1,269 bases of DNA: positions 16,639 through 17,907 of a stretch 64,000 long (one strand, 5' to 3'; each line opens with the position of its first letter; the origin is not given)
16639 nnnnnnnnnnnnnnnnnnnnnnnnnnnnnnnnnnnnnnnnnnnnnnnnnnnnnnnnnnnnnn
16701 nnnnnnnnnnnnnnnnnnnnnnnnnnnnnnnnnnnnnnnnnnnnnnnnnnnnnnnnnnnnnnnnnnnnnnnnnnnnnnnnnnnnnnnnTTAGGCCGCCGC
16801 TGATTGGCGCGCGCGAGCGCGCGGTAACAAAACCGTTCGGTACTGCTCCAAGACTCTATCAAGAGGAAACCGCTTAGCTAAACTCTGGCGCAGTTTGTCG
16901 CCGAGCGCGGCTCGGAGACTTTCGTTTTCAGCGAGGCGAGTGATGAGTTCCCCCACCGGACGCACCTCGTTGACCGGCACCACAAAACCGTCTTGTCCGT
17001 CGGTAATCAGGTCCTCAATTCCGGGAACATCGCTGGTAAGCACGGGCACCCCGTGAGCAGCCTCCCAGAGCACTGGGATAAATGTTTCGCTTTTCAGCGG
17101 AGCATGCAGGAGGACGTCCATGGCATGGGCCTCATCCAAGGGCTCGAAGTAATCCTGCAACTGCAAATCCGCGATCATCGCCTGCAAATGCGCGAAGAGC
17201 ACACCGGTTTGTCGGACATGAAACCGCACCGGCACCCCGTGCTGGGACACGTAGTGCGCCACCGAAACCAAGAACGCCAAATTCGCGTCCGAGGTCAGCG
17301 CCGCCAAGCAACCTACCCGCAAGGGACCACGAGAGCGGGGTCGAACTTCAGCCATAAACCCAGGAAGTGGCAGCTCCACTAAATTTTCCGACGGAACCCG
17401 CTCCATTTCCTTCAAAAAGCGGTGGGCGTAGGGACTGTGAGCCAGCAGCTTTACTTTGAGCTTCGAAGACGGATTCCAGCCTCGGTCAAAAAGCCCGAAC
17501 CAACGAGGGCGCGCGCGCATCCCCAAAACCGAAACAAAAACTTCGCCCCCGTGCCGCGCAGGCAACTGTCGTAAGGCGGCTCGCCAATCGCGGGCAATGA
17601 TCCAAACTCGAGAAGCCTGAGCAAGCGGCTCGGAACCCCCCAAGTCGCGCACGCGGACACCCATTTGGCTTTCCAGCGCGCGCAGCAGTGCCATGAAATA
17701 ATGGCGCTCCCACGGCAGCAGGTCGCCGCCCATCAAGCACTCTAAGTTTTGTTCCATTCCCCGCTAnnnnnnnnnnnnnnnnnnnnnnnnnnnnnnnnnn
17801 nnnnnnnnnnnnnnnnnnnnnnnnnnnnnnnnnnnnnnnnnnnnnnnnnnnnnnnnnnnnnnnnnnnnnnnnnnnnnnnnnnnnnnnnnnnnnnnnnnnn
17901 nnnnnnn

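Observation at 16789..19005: Non-canonical genes heading the ftsQAZ operon: PpnN/LOG-like nucleosidase with histone H1-like Lys-rich tail, and a glycosyltransferase coupled to ftsQ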

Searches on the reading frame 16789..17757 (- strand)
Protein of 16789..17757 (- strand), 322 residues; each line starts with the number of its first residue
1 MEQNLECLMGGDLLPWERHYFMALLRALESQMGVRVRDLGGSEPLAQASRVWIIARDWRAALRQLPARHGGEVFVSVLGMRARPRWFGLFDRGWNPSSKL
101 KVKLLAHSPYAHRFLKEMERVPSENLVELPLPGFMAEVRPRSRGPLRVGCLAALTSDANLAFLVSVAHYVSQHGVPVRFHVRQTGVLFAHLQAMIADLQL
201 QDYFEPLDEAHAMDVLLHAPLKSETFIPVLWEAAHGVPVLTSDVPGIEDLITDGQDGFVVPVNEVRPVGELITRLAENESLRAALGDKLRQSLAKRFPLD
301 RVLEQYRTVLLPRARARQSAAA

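Call 3: search_protein_families(library=pfam, proteins=[window:16789-17757:-], max_evalue=0.01)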
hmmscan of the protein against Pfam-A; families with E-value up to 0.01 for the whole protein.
window:16789-17757:- (322 aa): 3 families
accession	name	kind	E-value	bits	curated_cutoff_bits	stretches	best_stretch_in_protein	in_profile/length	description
PF00534.26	Glycos_transf_1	-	2.6e-09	37.3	26.4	1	210-290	90-170/172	Glycosyl transferases group 1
PF13692.12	Glyco_trans_1_4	-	7.5e-09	36.4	27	1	147-278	3-142/142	Glycosyl transferases group 1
PF13524.12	Glyco_trans_1_2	-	0.0016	18.9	25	1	233-306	71-142/144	Glycosyl transferase-like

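Call 4: search_protein_families(library=ncbifam, proteins=[window:16789-17757:-], max_evalue=0.01)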
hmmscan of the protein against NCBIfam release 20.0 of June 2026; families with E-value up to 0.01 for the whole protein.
window:16789-17757:- (322 aa): 9 families
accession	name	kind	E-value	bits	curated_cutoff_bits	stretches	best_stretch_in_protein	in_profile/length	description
NF041876.1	EPS_EpsE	equivalog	1.3e-10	41.1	400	1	143-300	212-383/389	exopolysaccharide biosynthesis GT4 family glycosyltransferase EpsE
TIGR03999.1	thiol_BshA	equivalog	2.4e-10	39.9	273.7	1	213-308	273-368/375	N-acetyl-alpha-D-glucosaminyl L-malate synthase BshA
TIGR03088.1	stp2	hypoth_equivalog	2.9e-10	39.8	409.05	1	211-309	271-369/374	TIGR03088 family PEP-CTERM/XrtA system glycosyltransferase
TIGR04005.1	wcaL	equivalog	9.3e-06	24.7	537.6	1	144-302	221-395/406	colanic acid biosynthesis glycosyltransferase WcaL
NF038229.1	Glyco4_Geo_Pelo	equivalog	1.8e-05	23.9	400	1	230-309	254-332/338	GPMC system family 4 glycosyltransferase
NF050056.1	ProtGlycPglH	equivalog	0.00057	19.1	600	1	243-306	284-346/354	GalNAc-alpha-(1->4)-GalNAc-alpha-(1->3)-diNAcBac-PP-undecaprenol alpha-1,4-N-acetyl-D-galactosaminyltransferase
TIGR03449.1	mycothiol_MshA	equivalog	0.0008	18.4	462.5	1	217-297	307-387/406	D-inositol-3-phosphate glycosyltransferase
TIGR04063.1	stp3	hypoth_equivalog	0.0041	16.1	442.05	1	233-308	315-390/397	TIGR04063 family PEP-CTERM/XrtA system glycosyltransferase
NF041139.1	TreT_Thcocales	equivalog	0.0081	15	775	0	214-310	315-409/412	trehalose synthase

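Call 16: search_solved_structures(query=window:16789-17757:-, max_evalue=0.1, show_alignments=2)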
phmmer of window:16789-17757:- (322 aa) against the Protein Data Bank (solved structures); distinct sequences matched with E-value up to 0.1: 18.
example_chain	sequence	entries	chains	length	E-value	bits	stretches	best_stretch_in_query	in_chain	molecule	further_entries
2jjm_A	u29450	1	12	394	2.9e-08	36.5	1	209-311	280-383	GLYCOSYL TRANSFERASE, GROUP 1 FAMILY PROTEIN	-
3mbo_A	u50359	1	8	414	3.2e-08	36.3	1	209-311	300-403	Glycosyltransferase, group 1 family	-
4x6l_A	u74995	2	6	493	8.5e-05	25.1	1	148-307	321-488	TarM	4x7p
4x7m_A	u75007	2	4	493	8.6e-05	25.1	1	148-307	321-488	TarM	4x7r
4wac_A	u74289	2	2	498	8.8e-05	25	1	148-307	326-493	Glycosyl transferase, group 1 family protein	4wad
6n1x_A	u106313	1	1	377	0.00028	23.4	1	221-307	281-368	Glycosyltransferase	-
6d9t_A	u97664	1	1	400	0.00028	23.4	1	221-307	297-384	Glycosyl transferase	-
2xa2_A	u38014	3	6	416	0.0023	20.4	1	211-310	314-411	TREHALOSE-SYNTHASE TRET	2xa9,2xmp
2x6q_A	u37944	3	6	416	0.0024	20.3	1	211-310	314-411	TREHALOSE-SYNTHASE TRET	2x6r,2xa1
5d00_A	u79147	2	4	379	0.0029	20.1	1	201-310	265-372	N-acetyl-alpha-D-glucosaminyl L-malate synthase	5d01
7qnt_AAA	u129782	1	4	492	0.0059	19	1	148-306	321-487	TarM(Se)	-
7qd7_AAA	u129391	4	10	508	0.0064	18.9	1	148-306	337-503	TarM(Se)_G117R | TarM(Se)_G117R-4RboP | TarM(Se)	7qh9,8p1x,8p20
4pqg_A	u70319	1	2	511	0.01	18.2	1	141-263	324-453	Glycosyltransferase Gtf1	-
4n9w_A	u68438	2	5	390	0.011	18.1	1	210-286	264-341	GDP-mannose-dependent alpha-(1-2)-phosphatidylinositol mannosyltransferase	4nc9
2gej_A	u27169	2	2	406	0.012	18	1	210-286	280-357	PHOSPHATIDYLINOSITOL MANNOSYLTRANSFERASE (PimA)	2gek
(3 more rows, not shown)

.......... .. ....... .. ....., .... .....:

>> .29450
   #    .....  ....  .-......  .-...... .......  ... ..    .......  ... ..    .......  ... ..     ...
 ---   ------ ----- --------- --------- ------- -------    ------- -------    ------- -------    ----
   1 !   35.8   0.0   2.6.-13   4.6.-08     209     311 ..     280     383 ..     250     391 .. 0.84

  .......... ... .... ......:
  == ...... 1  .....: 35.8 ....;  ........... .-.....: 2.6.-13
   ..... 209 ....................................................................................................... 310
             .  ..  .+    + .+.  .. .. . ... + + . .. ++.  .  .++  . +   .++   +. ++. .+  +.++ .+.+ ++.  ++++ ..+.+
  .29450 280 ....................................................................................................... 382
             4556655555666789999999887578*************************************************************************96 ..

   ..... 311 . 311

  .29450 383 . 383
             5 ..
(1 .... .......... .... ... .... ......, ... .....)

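Call 18: find_homologous_proteins(query=window:16789-17757:-)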
Query window:16789-17757:- (322 aa): 14 proteins with E <= 0.001 among 8000 candidates.
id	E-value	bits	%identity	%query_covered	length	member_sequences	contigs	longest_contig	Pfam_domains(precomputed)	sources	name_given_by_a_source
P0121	1.0e-211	720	100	100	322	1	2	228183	PF00534.27,PF13692.13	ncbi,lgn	-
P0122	2.7e-168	577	80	100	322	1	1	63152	PF00534.27,PF13692.13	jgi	jgi:glycosyltransferase involved in cell wall biosynthesis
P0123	6.2e-162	556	74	100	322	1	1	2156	PF00534.27,PF13692.13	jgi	jgi:hypothetical protein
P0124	1.3e-114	401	57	100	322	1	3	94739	PF00534.27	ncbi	-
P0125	3.0e-102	360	52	99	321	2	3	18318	PF00534.27,PF13692.13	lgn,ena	-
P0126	1.4e-101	358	54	100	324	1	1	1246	-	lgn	-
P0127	1.4e-94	335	51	97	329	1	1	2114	PF00534.27,PF13692.13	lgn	-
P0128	8.1e-90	319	50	96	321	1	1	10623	PF00534.27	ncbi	-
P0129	1.3e-85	305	53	80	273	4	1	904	-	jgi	jgi:hypothetical protein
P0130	7.6e-84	300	49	100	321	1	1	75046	-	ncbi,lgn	-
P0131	8.2e-78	280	47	96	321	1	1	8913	PF00534.27,PF13692.13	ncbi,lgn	-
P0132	1.4e-77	279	46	96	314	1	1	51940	PF00534.27,PF13692.13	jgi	jgi:glycosyltransferase involved in cell wall biosynthesis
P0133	6.1e-46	175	34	95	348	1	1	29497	PF00534.27,PF13692.13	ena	-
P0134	5.2e-7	47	28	54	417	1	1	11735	PF00534.27,PF13477.13,PF13579.13,PF13439.13,PF13692.13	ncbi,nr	ncbi:MAG: glycosyltransferase family 4 protein [Pirellulales bacterium]|nr:glycosyltransferase famil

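Call 24: find_encoding_contigs(protein=P0122, flank=8000, max_places=2)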
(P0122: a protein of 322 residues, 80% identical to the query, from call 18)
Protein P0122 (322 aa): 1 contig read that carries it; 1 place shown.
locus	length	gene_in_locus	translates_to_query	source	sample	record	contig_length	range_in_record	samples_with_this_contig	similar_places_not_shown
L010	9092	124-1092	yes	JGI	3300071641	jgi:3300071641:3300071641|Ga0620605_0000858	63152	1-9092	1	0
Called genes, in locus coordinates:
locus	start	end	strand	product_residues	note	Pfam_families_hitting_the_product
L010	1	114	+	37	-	?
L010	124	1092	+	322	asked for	PF00534:Glycos_transf_1, PF13692:Glyco_trans_1_4 (weak)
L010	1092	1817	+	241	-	PF08478:POTRA_1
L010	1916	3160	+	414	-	PF14450:FtsA, PF02491:SHS2_FTSA, PF06277:EutA (weak), PF06723:MreB_Mbl, PF11104:PilM_2 (weak), PF14450:FtsA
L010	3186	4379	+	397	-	PF00091:Tubulin, PF12327:FtsZ_C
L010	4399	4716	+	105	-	-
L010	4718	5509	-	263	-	PF13677:MotB_plug, PF00691:OmpA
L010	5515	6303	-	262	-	PF20560:MotA_N, PF01618:MotA_ExbB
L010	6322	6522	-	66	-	PF06289:FlbD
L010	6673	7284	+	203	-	PF08534:Redoxin, PF00578:AhpC-TSA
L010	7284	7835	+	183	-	PF01923:Cob_adeno_trans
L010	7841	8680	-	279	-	PF00561:Abhydrolase_1, PF12146:Hydrolase_4, PF12697:Abhydrolase_6, PF20408:Abhydrolase_11 (weak), PF00326:Peptidase_S9 (faint)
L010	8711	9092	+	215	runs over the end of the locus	PF00730:HhH-GPD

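Call 28: predict_structure(alignment_id=A2)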
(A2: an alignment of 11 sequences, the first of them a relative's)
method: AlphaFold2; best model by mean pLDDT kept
length: 322 residues; sequences in the alignment: 11
mean_pLDDT: 74.9   pTM: 0.75
mean pLDDT of the five models: 74.9, 74.8, 72.7, 71.2, 69.6
residues with pLDDT >= 90: 51; 70-90: 175; 50-70: 69; < 50: 27
segments of 3 or more residues with pLDDT < 50: 86-90, 230-234, 250-253, 315-322
pLDDT, mean of each block of 10 residues (from residue 1): 76 79 82 80 81 89 87 86 52 77 86 81 90 61 75 68 88 90 82 94 82 68 54 50 51 53 73 84 74 74 88 50 36
secondary structure, 60 per line:
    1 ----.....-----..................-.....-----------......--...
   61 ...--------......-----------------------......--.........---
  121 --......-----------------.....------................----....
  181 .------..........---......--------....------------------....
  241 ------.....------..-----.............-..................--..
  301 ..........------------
elements in order: E5-9 H15-32 E34-38 E50-55 H58-63 E72-77 E101-106 H109-117 E126-128 E146-150 H157-172 E177-181 H188-197 E204-206 E215-218 E237-240 H247-251 H265-277 H279-296 H299-310

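Call 30: search_protein_representatives(alignment_id=A2)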
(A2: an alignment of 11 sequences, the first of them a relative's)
Query: 11 sequences, 324 profile positions. Proteins with E-value up to 0.001 (for the whole library): 80739; up to 1e-10: 4490; up to 1e-30: 85. The best 150 are listed.
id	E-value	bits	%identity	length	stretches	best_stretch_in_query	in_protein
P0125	9.1e-146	501.5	-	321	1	1-324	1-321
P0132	1.9e-135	467.6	-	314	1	1-316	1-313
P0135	3.4e-119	414.2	-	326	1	1-323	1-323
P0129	2.2e-101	355.7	-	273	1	54-319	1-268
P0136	4.8e-95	334.8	-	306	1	3-320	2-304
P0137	5.2e-92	324.8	-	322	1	1-315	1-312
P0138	4.5e-91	321.7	-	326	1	8-318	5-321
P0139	5.3e-85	301.8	-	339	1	3-316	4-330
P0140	7.2e-85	301.4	-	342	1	3-323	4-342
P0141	1.3e-84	300.5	-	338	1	1-315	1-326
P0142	6.4e-83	295.0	-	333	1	4-315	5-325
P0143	9.0e-83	294.5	-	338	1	1-323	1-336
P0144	1.5e-82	293.8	-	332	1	3-323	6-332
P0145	3.0e-82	292.8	-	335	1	4-323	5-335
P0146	5.3e-82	291.9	-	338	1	1-320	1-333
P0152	1.2e-79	284.3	-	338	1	2-323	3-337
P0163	2.6e-74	266.7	-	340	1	1-323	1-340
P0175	9.5e-64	232.0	-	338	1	3-319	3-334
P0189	2.0e-48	181.6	-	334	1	4-319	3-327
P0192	6.3e-48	180.0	-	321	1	4-320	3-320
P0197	1.4e-45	172.3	-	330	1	6-311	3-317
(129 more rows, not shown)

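Call 44: search_protein_families(library=pfam, proteins=[window:16789-17757:-], max_evalue=10)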
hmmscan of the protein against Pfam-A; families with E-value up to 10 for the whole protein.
window:16789-17757:- (322 aa): 3 families
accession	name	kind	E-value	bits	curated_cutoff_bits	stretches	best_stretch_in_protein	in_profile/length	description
PF00534.26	Glycos_transf_1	-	2.6e-09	37.3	26.4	1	210-290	90-170/172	Glycosyl transferases group 1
PF13692.12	Glyco_trans_1_4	-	7.5e-09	36.4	27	1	147-278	3-142/142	Glycosyl transferases group 1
PF13524.12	Glyco_trans_1_2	-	0.0016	18.9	25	1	233-306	71-142/144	Glycosyl transferase-like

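Call 59: find_related_loci(query=A1, collection=metagenome_contigs, flank=5000)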
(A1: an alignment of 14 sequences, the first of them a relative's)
Query A1 (322 aa) in metagenome_contigs; peptide patterns used: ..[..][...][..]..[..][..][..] (x = any residue, [..] = any of these).
20 stretches matched a pattern; 8 encode a relative of the query (tblastn E <= 1e-3); 8 distinct loci.
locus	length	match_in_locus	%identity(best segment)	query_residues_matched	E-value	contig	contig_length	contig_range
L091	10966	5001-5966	57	1-322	2e-121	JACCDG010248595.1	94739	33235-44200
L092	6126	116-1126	35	5-322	8e-58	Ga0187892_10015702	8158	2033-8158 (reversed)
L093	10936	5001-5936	35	3-306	3e-55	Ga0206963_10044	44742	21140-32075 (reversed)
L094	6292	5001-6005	36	1-318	6e-53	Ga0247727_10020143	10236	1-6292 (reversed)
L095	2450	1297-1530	33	230-306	7e-11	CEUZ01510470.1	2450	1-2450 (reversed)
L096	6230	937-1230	27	214-307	2e-8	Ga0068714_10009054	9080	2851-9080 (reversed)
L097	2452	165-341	39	229-287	4e-8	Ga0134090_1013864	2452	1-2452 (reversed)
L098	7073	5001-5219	30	234-306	1e-5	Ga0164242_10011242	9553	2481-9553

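Call 60: list_cluster_members(proteins=[P0135, P0139, P0141, P0146, P0152, P0163, P0175, P0189, P0192, P0197])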
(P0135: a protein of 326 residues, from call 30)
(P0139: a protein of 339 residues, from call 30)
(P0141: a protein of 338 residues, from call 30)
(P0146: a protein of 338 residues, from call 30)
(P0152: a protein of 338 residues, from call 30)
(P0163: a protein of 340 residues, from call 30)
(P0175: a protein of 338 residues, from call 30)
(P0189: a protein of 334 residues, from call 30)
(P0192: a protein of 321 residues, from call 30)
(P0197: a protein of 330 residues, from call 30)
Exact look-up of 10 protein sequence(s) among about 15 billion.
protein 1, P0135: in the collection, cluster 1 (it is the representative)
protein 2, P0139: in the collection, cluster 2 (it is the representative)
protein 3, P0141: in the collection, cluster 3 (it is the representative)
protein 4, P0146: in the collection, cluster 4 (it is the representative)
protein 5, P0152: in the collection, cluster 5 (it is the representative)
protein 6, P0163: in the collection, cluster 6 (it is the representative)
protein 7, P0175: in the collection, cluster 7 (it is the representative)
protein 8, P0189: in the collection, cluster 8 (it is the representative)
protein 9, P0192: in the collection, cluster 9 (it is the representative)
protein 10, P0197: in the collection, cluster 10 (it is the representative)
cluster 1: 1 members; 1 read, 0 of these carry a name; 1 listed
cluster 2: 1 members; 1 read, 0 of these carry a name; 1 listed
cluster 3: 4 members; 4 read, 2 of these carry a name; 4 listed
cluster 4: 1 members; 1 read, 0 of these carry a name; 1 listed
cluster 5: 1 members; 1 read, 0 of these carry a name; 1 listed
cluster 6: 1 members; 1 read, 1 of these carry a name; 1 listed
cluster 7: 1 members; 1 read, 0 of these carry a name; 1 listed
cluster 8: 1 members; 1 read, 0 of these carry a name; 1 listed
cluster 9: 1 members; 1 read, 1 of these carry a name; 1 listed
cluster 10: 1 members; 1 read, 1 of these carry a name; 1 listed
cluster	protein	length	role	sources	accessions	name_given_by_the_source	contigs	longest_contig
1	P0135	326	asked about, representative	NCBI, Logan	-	-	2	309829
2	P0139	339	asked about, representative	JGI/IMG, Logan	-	-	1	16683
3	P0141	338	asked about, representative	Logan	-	-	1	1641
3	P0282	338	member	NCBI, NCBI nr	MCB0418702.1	MAG: glycosyltransferase family 4 protein [Bdellovibrionales bacterium] | glycosyltransferase family 4 protein [Bdellovibrionales bacterium]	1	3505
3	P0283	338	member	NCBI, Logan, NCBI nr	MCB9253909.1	MAG: glycosyltransferase family 4 protein [Bdellovibrionaceae bacterium] | glycosyltransferase family 4 protein [Pseudobdellovibrionaceae bacterium]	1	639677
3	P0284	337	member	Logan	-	-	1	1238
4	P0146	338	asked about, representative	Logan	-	-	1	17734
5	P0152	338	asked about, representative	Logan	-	-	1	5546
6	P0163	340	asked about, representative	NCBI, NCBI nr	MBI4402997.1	MAG: glycosyltransferase [Deltaproteobacteria bacterium] | glycosyltransferase [Deltaproteobacteria bacterium]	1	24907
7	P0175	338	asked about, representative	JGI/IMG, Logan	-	-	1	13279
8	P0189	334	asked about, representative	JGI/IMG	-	-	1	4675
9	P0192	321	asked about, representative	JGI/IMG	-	hypothetical protein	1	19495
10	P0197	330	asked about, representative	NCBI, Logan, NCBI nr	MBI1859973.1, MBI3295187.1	MAG: glycosyltransferase family 4 protein [Deltaproteobacteria bacterium] | glycosyltransferase family 4 protein [Deltaproteobacteria bacterium]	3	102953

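Call 61: find_encoding_contigs(protein=P0197, flank=6000, max_places=1)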
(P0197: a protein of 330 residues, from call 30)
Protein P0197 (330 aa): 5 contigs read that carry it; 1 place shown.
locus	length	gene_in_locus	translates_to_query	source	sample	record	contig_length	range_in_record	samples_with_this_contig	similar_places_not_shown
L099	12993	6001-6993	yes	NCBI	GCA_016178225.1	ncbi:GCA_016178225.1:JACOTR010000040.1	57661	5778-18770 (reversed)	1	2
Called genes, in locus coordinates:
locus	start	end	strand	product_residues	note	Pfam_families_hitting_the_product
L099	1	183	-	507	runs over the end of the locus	-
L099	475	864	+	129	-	PF00581:Rhodanese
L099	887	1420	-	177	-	PF00156:Pribosyltran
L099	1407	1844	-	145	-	-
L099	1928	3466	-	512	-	-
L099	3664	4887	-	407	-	PF07884:VKOR, PF13462:Thioredoxin_4, PF01323:DSBA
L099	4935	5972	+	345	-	PF18306:LDcluster4 (weak), PF03641:Lysine_decarbox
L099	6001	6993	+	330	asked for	-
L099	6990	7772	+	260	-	PF08478:POTRA_1 (weak)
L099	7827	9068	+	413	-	PF11104:PilM_2 (weak), PF14450:FtsA, PF02491:SHS2_FTSA, PF06723:MreB_Mbl, PF06277:EutA (weak), PF14450:FtsA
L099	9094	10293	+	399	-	PF00091:Tubulin, PF12327:FtsZ_C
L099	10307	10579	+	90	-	-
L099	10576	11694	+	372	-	-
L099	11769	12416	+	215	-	-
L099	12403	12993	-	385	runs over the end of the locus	PF02771:Acyl-CoA_dh_N, PF02770:Acyl-CoA_dh_M, PF00441:Acyl-CoA_dh_1, PF08028:Acyl-CoA_dh_2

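Call 62: find_encoding_contigs(protein=P0192, flank=6000, max_places=1)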
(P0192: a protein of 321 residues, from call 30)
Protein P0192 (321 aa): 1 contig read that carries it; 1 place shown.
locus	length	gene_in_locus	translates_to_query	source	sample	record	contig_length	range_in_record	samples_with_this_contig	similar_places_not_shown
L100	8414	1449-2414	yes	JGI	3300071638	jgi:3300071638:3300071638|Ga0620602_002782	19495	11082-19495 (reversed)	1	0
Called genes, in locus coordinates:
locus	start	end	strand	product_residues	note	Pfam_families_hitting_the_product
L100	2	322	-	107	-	?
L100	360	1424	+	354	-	PF18306:LDcluster4 (weak), PF03641:Lysine_decarbox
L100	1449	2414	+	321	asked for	PF00534:Glycos_transf_1 (weak)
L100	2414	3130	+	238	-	PF08478:POTRA_1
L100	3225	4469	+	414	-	PF14450:FtsA, PF11104:PilM_2 (weak), PF02491:SHS2_FTSA, PF06723:MreB_Mbl, PF06277:EutA, PF14450:FtsA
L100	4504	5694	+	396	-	PF00091:Tubulin, PF12327:FtsZ_C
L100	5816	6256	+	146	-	-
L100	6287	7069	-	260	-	PF13677:MotB_plug, PF00691:OmpA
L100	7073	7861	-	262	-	PF20560:MotA_N, PF01618:MotA_ExbB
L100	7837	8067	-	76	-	PF06289:FlbD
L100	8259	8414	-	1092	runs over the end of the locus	PF07724:AAA_2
